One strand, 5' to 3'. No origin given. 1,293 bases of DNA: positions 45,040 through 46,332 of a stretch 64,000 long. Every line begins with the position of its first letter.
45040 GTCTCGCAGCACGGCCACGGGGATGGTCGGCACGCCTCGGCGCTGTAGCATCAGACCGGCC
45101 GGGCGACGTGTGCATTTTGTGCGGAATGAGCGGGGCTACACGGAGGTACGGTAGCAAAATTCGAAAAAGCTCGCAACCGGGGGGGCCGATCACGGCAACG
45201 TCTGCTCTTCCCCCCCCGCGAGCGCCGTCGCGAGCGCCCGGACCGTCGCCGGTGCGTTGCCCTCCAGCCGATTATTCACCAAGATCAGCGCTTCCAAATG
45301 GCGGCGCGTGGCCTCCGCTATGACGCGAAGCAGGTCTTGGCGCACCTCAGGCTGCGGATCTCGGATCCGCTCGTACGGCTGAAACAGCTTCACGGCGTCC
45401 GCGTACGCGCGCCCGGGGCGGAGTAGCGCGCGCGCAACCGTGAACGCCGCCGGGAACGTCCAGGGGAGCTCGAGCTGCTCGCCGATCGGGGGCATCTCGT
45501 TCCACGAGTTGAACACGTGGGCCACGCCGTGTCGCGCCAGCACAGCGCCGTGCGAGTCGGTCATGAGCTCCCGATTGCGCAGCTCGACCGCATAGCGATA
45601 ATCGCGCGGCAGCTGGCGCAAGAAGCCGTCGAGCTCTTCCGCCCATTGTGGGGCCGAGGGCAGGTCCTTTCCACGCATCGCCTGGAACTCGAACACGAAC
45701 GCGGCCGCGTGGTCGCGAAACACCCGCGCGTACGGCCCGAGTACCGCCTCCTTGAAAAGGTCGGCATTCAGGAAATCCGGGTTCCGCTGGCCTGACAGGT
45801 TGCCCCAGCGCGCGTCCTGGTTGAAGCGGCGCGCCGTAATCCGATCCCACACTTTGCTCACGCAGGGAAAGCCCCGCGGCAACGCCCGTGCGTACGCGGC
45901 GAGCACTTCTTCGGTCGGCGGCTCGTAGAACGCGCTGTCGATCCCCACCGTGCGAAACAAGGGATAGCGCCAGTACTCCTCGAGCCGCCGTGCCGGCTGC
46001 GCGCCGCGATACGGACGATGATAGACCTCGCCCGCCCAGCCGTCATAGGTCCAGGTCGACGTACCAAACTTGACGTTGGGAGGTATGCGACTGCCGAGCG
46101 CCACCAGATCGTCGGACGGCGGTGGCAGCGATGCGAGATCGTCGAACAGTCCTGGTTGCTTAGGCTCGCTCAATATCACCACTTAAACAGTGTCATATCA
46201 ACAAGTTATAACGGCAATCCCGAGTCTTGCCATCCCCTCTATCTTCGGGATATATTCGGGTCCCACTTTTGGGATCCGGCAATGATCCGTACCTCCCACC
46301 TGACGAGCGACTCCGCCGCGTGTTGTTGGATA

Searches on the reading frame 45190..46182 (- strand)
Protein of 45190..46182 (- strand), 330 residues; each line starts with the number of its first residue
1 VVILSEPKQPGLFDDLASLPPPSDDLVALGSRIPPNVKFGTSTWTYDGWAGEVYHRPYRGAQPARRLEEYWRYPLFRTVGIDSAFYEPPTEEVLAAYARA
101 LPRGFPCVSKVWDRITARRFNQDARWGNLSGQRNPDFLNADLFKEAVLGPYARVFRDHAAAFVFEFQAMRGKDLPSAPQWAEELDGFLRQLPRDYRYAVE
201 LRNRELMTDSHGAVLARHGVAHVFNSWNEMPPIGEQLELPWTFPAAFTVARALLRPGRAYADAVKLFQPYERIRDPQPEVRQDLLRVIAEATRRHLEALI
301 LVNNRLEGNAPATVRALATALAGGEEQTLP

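Call 79: search_protein_families(library=padloc, proteins=[window:45190-46182:-], max_evalue=0.00001)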
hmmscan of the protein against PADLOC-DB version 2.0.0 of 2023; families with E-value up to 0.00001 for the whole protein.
window:45190-46182:- (330 aa): 0 families

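Call 80: search_protein_families(library=pfam, proteins=[window:45190-46182:-], max_evalue=0.001)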
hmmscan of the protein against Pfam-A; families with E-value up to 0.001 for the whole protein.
window:45190-46182:- (330 aa): 1 family
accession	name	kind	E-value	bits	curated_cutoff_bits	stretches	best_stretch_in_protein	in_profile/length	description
PF01904.24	DUF72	-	4.3e-26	92.8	25.3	1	60-319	4-216/217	Protein of unknown function DUF72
